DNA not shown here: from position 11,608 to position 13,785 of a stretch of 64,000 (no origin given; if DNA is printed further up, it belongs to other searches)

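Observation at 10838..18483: Translationally coupled eight-gene lipid-tailoring operon (KAS, ACP, two FA-hydroxylase paralogues, desaturase, KASIII-heme-oxygenase-like fusion, two unknowns) with divergent ferredoxin: candidate pathway for an unusual modified lipid or hydrocarbon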

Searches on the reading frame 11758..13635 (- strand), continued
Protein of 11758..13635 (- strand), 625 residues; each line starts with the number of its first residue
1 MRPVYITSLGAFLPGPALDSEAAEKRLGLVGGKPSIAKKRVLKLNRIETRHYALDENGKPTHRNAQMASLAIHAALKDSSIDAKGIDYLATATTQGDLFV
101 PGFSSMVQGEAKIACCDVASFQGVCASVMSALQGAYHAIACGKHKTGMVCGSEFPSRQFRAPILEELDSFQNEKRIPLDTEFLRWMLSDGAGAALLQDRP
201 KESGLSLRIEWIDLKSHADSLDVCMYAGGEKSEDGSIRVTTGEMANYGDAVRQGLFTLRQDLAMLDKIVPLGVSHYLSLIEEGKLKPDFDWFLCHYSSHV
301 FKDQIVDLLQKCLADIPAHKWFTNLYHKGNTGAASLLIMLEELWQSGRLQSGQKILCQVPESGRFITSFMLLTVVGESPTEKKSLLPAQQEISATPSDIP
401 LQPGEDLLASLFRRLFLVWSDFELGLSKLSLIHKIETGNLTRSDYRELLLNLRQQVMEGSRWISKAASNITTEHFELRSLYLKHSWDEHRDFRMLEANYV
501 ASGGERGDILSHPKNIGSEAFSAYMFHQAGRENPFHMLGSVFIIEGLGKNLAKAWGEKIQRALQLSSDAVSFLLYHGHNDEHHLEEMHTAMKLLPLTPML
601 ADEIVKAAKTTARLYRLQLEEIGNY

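Call 24: find_encoding_contigs(protein=P0121, flank=10000, max_places=3)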
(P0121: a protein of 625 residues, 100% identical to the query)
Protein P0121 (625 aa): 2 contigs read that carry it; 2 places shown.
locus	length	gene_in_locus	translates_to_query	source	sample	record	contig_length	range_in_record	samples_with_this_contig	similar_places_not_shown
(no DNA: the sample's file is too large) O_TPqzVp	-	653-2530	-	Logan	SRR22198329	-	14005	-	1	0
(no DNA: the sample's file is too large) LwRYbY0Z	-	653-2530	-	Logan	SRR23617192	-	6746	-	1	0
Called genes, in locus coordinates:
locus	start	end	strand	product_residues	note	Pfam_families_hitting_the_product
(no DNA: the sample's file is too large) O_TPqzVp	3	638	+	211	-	?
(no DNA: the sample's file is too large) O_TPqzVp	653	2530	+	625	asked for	PF08541:ACP_syn_III_C, PF14518:Haem_oxygenas_2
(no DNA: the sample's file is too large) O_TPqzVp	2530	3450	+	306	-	PF22523:DUF6999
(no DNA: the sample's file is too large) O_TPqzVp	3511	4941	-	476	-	PF10396:TrmE_N, PF12631:MnmE_helical, PF00350:Dynamin_N (faint), PF01926:MMR_HSR1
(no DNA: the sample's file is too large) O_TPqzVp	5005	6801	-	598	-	PF14849:YidC_periplas, PF02096:60KD_IMP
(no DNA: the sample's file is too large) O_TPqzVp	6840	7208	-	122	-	PF01809:YidD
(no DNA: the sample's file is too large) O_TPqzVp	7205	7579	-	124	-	PF00825:Ribonuclease_P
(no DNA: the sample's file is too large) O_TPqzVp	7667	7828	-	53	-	PF00468:Ribosomal_L34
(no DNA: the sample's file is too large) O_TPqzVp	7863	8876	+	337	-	-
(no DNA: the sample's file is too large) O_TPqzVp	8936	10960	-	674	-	PF13699:eCIS_core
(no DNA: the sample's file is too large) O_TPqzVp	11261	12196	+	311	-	PF01370:Epimerase, PF04321:RmlD_sub_bind (weak), PF16363:GDP_Man_Dehyd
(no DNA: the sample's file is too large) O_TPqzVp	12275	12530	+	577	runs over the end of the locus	?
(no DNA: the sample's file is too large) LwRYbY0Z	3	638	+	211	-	?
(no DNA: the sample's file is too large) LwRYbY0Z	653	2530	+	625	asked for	PF08541:ACP_syn_III_C, PF14518:Haem_oxygenas_2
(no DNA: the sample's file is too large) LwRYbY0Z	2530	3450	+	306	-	PF22523:DUF6999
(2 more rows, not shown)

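Call 28: search_solved_structures(query=window:11758-13635:-, max_evalue=0.01)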
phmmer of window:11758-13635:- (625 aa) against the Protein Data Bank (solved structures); distinct sequences matched with E-value up to 0.01: 27.
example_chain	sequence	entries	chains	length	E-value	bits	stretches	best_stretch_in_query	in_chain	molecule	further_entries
5gk0_A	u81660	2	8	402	2e-81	277.8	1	3-375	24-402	Ketosynthase StlD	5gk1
5gk2_A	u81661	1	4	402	4.9e-80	273.2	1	3-375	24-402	Ketosynthase StlD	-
4dfe_A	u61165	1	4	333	7.6e-10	41.4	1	8-157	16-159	3-oxoacyl-[acyl-carrier-protein] synthase 3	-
4ryb_A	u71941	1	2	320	1.6e-08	37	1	47-157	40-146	3-oxoacyl-[acyl-carrier-protein] synthase 3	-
3il4_A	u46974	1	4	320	3.9e-08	35.8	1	74-157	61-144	3-oxoacyl-[acyl-carrier-protein] synthase 3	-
3il6_A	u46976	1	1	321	6e-08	35.2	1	74-157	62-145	3-oxoacyl-[acyl-carrier-protein] synthase 3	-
3il5_A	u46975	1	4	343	6.6e-08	35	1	74-157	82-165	3-oxoacyl-[acyl-carrier-protein] synthase 3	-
4nhd_A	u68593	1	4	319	3.1e-07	32.8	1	64-156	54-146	3-oxoacyl-[acyl-carrier-protein] synthase 3 protein 1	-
2ebd_A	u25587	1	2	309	6.4e-07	31.8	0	299-359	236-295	3-oxoacyl-[acyl-carrier-protein] synthase 3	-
5by7_A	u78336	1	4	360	7.4e-07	31.6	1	2-199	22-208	3-oxoacyl-ACP synthase III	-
5bqs_A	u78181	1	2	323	3.6e-06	29.3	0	65-157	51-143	3-oxoacyl-[acyl-carrier-protein] synthase 3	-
8vd9_A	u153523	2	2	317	6.3e-06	28.5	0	64-153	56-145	Beta-ketoacyl-[acyl-carrier-protein] synthase III 1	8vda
3il3_A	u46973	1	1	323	3.9e-05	25.9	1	67-358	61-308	3-oxoacyl-[acyl-carrier-protein] synthase 3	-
4wzu_A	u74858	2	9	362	6.2e-05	25.2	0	61-154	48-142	3-oxoacyl-[acyl-carrier-protein] synthase 3 protein 2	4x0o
1zow_A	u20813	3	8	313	0.00031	22.9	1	39-152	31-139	3-oxoacyl-[acyl-carrier-protein] synthase III | 3-oxoacyl-[acyl-carrier-protein] synthase 3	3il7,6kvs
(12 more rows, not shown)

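Call 69: search_dna_similar(query=window:11758-13635:-, collection=plasmids, mode=protein, max_rows=25, max_evalue=1e-20)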
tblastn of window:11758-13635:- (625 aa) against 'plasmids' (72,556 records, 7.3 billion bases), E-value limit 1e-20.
Records with a match: 10; places in all: 10; records where one place covers at least 80% of the query: 2.
Best place of each record, by identity: <60% 10.
By first word of the organism name: Streptomyces 3; Bacteroides 2; Pseudoalteromonas 1; Nostoc 1; Burkholderia 1; Phocaeicola 1; Prevotella 1.
By predicted mobility (MOB-suite, as given by PLSDB): non-mobilizable 7; conjugative 2; mobilizable 1.
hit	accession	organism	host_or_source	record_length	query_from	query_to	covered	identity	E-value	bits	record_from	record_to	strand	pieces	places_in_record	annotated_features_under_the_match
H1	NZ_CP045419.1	Pseudoalteromonas sp. THAF3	pure culture,Surface of a polyethylene ...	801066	4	622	95%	43.6%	2e-135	510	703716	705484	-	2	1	beta-ketoacyl-ACP synthase III | iron-containing redox enzyme family protein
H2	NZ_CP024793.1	Nostoc flagelliforme CCNUN1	cell culture,desert soil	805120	1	585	94%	44.0%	9e-142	531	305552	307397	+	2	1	none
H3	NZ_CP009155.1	Burkholderia pseudomallei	environmental sample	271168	5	390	62%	38.8%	4e-74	266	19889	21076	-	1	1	beta-ketoacyl-ACP synthase III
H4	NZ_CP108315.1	Streptomyces sp. NBC_00008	-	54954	3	375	60%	39.2%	5e-74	266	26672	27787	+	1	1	3-oxoacyl-[acyl-carrier-protein] synthase III C-terminal ...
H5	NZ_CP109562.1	Streptomyces sp. NBC_01383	-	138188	3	375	60%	39.2%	4e-73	263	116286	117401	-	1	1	3-oxoacyl-[acyl-carrier-protein] synthase III C-terminal ...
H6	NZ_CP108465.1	Streptomyces sp. NBC_01260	-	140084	3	375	60%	39.2%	4e-73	263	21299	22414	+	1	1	3-oxoacyl-[acyl-carrier-protein] synthase III C-terminal ...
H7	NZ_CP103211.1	Bacteroides ovatus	Homo sapiens,cell culture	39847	4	375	60%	37.4%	9e-67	244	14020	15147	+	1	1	beta-ketoacyl-ACP synthase III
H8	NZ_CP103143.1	Bacteroides faecis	Homo sapiens,cell culture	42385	4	375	60%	37.4%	9e-67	244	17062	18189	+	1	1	beta-ketoacyl-ACP synthase III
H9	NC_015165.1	Phocaeicola salanitronis DSM 18170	cecum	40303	4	375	60%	36.9%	3e-65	240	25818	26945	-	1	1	beta-ketoacyl-ACP synthase III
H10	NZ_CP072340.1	Prevotella nigrescens F0103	Homo sapiens,whole organism,human oral ...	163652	2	374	60%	33.9%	7e-56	212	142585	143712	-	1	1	StlD/DarB family beta-ketosynthase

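Call 70: get_annotated_region(hit=H1, flank=7000)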
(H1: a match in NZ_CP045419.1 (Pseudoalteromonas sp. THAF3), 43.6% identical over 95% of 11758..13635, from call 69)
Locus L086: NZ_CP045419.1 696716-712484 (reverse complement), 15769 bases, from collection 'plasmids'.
description: Pseudoalteromonas sp. THAF3 plasmid pTHAF3_a, complete sequence
organism: Pseudoalteromonas sp. THAF3 (NCBI taxid 2587843)
taxonomy: Bacteria; Pseudomonadota; Gammaproteobacteria; Alteromonadales; Pseudoalteromonadaceae; Pseudoalteromonas; Pseudoalteromonas sp. THAF3
host: -; source: pure culture,Surface of a polyethylene microplastic particle present in tank 6 of a marine aquarium ...; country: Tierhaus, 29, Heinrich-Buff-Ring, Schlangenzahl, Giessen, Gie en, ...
typing (MOB-suite, as given by PLSDB): non-mobilizable
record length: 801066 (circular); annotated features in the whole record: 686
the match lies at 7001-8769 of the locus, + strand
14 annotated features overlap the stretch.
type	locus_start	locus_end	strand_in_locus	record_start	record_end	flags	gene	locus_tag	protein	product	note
CDS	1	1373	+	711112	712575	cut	dgt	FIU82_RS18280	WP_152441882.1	dGTPase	GO:0006203 - dGTP catabolic process [Evidence IEA]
CDS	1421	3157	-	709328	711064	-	-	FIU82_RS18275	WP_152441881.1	methyltransferase domain-containing protein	-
CDS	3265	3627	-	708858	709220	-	-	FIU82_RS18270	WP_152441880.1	hypothetical protein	-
CDS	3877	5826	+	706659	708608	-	-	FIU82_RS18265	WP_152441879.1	sensor domain-containing diguanylate cyclase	GO:0009966 - regulation of signal transduction [Evidence IEA]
CDS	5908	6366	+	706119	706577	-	nudB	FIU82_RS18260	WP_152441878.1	dihydroneopterin triphosphate diphosphatase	GO:0046656 - folic acid biosynthetic process [Evidence IEA]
CDS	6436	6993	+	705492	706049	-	-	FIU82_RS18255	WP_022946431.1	hypothetical protein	-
CDS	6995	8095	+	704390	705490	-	-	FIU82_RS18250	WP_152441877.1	beta-ketoacyl-ACP synthase III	-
CDS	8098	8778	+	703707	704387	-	-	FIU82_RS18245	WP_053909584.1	iron-containing redox enzyme family protein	-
CDS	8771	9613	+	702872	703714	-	-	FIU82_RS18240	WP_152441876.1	hypothetical protein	-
CDS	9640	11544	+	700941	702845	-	-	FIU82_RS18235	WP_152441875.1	hypothetical protein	-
CDS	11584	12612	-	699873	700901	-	-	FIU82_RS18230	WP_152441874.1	NADP-dependent oxidoreductase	-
CDS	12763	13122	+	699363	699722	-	-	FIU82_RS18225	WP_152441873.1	MerC domain-containing protein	-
CDS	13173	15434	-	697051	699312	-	-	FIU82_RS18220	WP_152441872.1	TonB-dependent receptor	-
CDS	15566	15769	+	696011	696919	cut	-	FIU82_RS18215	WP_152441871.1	histone deacetylase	-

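Call 71: get_annotated_region(hit=H3, flank=5000)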
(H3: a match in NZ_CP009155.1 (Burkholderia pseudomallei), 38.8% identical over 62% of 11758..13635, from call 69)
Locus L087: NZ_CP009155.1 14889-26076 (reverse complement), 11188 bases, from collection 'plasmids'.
description: Burkholderia pseudomallei strain TSV202 plasmid 1, complete sequence
organism: Burkholderia pseudomallei (NCBI taxid 28450)
taxonomy: Bacteria; Pseudomonadota; Betaproteobacteria; Burkholderiales; Burkholderiaceae; Burkholderia; Burkholderia pseudomallei
host: -; source: environmental sample; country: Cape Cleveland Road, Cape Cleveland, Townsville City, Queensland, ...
typing (MOB-suite, as given by PLSDB): conjugative; replicon rep_cluster_1398; relaxase MOBH; mating-pair formation MPF_T
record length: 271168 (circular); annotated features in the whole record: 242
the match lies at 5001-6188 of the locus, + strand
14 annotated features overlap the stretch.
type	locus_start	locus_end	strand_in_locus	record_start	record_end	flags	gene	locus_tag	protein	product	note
CDS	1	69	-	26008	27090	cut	-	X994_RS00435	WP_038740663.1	hypothetical protein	-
CDS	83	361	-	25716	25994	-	-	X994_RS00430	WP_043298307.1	hypothetical protein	-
CDS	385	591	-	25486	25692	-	-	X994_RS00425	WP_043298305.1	hypothetical protein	-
CDS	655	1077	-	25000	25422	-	-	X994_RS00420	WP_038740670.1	type II toxin-antitoxin system VapC family toxin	-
CDS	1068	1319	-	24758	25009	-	-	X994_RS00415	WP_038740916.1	type II toxin-antitoxin system Phd/YefM family antitoxin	-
CDS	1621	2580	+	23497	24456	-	-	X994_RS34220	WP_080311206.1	tyrosine-type recombinase/integrase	GO:0015074 - DNA integration [Evidence IEA]; GO:0006310 - DNA recombination [Evidence IEA]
CDS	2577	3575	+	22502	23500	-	-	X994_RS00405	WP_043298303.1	tyrosine-type recombinase/integrase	GO:0015074 - DNA integration [Evidence IEA]; GO:0006310 - DNA recombination [Evidence IEA]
CDS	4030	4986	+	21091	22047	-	-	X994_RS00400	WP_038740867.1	hypothetical protein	-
CDS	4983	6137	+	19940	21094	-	-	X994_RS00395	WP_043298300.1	beta-ketoacyl-ACP synthase III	-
CDS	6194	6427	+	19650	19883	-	acpP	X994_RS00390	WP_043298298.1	acyl carrier protein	GO:0006633 - fatty acid biosynthetic process [Evidence IEA]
CDS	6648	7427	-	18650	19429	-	-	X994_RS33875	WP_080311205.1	tyrosine-type recombinase/integrase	GO:0015074 - DNA integration [Evidence IEA]; GO:0006310 - DNA recombination [Evidence IEA]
CDS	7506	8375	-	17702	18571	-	-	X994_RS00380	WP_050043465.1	transposase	GO:0006313 - DNA transposition [Evidence IEA]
CDS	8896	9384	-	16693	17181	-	-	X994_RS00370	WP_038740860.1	hypothetical protein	-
CDS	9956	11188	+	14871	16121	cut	-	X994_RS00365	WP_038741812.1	MFS transporter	GO:0055085 - transmembrane transport [Evidence IEA]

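Call 72: get_annotated_region(hit=H2, flank=7000)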
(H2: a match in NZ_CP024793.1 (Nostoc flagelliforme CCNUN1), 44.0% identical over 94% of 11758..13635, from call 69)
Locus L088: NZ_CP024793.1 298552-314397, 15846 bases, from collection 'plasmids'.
description: Nostoc flagelliforme CCNUN1 plasmid pNFSY08, complete sequence
organism: Nostoc flagelliforme CCNUN1 (NCBI taxid 2038116)
taxonomy: Bacteria; Cyanobacteriota; Cyanophyceae; Nostocales; Nostocaceae; Nostoc; Nostoc flagelliforme; Nostoc flagelliforme CCNUN1
host: -; source: cell culture,desert soil; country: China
typing (MOB-suite, as given by PLSDB): conjugative; replicon rep_cluster_317; relaxase MOBP,MOBV,MOBV; mating-pair formation MPF_T
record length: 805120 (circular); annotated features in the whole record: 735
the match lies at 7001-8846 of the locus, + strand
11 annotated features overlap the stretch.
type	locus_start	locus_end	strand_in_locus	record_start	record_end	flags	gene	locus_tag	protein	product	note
CDS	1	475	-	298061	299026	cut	-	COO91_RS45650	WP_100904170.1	ParB/RepB/Spo0J family partition protein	GO:0007059 - chromosome segregation [Evidence IEA]; GO:0000910 - cytokinesis [Evidence IEA]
CDS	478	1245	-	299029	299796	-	-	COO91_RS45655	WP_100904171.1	ParA family protein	-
CDS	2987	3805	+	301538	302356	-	-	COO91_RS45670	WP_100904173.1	hypothetical protein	-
CDS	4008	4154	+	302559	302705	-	-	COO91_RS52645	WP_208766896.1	hypothetical protein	-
CDS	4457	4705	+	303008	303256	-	-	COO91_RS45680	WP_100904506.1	hypothetical protein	-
CDS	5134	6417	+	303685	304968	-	-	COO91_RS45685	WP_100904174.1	cytochrome P450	-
CDS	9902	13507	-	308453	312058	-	-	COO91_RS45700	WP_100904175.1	plasmid replication protein, CyRepA1 family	-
CDS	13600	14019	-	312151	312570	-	-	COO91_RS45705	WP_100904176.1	hypothetical protein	-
CDS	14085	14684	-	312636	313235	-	-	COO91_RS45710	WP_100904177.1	alpha-ketoglutarate-dependent dioxygenase AlkB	-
CDS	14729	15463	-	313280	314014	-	-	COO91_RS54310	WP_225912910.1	BRO family protein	-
CDS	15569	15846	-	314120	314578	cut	-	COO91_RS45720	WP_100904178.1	DUF1392 domain-containing protein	-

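Call 73: search_protein_families(library=ncbifam, proteins=[L087:4030-4986:+, L087:4983-6137:+, L086:8771-9613:+, L086:6436-6993:+, L086:9640-11544:+, L086:8098-8778:+], max_evalue=0.001)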
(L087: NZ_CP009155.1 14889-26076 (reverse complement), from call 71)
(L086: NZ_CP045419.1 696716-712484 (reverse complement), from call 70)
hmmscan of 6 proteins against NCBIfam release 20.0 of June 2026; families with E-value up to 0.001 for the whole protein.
L087:4030-4986:+ (318 aa): 0 families

L087:4983-6137:+ (384 aa): 7 families
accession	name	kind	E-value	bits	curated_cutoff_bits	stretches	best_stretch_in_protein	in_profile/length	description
NF005293.2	PRK06816.1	subfamily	2.1e-180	599.8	450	1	6-382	1-377/378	StlD/DarB family beta-ketosynthase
NF053539.1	resorcinol_DarB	exception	1.6e-150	501.4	550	1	5-382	2-376/377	dialkylresorcinol biosynthesis protein DarB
NF006829.0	PRK09352.1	subfamily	1.3e-18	67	249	2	193-365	158-305/322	beta-ketoacyl-ACP synthase 3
TIGR00747.1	fabH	subfamily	1.2e-15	57.4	292.1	2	274-364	220-305/322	beta-ketoacyl-ACP synthase III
NF005541.0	PRK07204.1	equivalog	2.7e-12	46.7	402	2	7-165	6-153/329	beta-ketoacyl-ACP synthase III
NF004623.0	PRK05963.1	equivalog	2.7e-09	36.8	437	1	248-373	202-320/328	beta-ketoacyl-ACP synthase III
NF006720.0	PRK09258.1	equivalog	4.4e-07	29.5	285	1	74-366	69-323/338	3-oxoacyl-ACP synthase III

L086:8771-9613:+ (280 aa): 0 families

L086:6436-6993:+ (185 aa): 0 families

L086:9640-11544:+ (634 aa): 1 family
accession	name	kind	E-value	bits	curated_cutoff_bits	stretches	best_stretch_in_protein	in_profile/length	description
NF038111.1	rhom_dep_M36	equivalog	5.3e-05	20.8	1700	1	32-127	1183-1281/1315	rhombosortase-dependent M36 family metallopeptidase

L086:8098-8778:+ (226 aa): 0 families

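Call 74: search_protein_families(library=pfam, proteins=[L087:4030-4986:+, L086:8771-9613:+, L086:6436-6993:+, L086:9640-11544:+, L086:8098-8778:+], max_evalue=0.001)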
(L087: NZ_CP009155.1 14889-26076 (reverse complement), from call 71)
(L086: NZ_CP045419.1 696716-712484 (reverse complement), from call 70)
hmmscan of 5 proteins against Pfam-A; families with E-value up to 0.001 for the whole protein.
L087:4030-4986:+ (318 aa): 0 families

L086:8771-9613:+ (280 aa): 1 family
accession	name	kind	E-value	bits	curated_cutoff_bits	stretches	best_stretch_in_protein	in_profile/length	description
PF22523.1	DUF6999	-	3.4e-96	321.9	27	1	7-276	2-275/275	Family of unknown function (DUF6999)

L086:6436-6993:+ (185 aa): 0 families

L086:9640-11544:+ (634 aa): 0 families

L086:8098-8778:+ (226 aa): 0 families

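Call 78: get_annotated_region(hit=H7, flank=3000)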
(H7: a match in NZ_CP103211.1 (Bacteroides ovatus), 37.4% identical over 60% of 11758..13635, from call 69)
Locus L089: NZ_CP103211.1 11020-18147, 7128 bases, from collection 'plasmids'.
description: Bacteroides ovatus strain BFG-258 plasmid unnamed1, complete sequence
organism: Bacteroides ovatus (NCBI taxid 28116)
taxonomy: Bacteria; Bacteroidota; Bacteroidia; Bacteroidales; Bacteroidaceae; Bacteroides; Bacteroides ovatus
host: -; source: Homo sapiens,cell culture; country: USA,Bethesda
typing (MOB-suite, as given by PLSDB): non-mobilizable
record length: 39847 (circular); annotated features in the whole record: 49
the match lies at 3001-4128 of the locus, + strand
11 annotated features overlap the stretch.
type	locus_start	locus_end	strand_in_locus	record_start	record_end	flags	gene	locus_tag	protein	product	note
CDS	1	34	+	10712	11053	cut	-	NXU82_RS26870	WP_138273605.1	hypothetical protein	-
CDS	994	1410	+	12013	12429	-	-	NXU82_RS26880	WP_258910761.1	hypothetical protein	-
CDS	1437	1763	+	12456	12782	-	-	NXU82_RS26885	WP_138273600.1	hypothetical protein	-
CDS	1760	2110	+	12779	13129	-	-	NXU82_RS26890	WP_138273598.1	hypothetical protein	-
CDS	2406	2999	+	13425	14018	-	-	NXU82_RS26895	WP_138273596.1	helix-turn-helix domain-containing protein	-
CDS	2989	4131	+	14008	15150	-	-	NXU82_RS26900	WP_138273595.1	beta-ketoacyl-ACP synthase III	-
CDS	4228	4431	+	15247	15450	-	-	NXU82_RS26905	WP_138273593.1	hypothetical protein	-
CDS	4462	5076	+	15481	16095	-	-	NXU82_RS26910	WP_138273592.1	tail fiber domain-containing protein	GO:0046718 - viral entry into host cell [Evidence IEA]; GO:0019062 - virion attachment to host cell [Evidence IEA]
CDS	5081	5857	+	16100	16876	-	-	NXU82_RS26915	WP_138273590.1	class I SAM-dependent methyltransferase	-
CDS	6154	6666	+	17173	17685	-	-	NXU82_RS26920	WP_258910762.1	hypothetical protein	-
CDS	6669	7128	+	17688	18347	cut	-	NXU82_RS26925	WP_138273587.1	ParA family protein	-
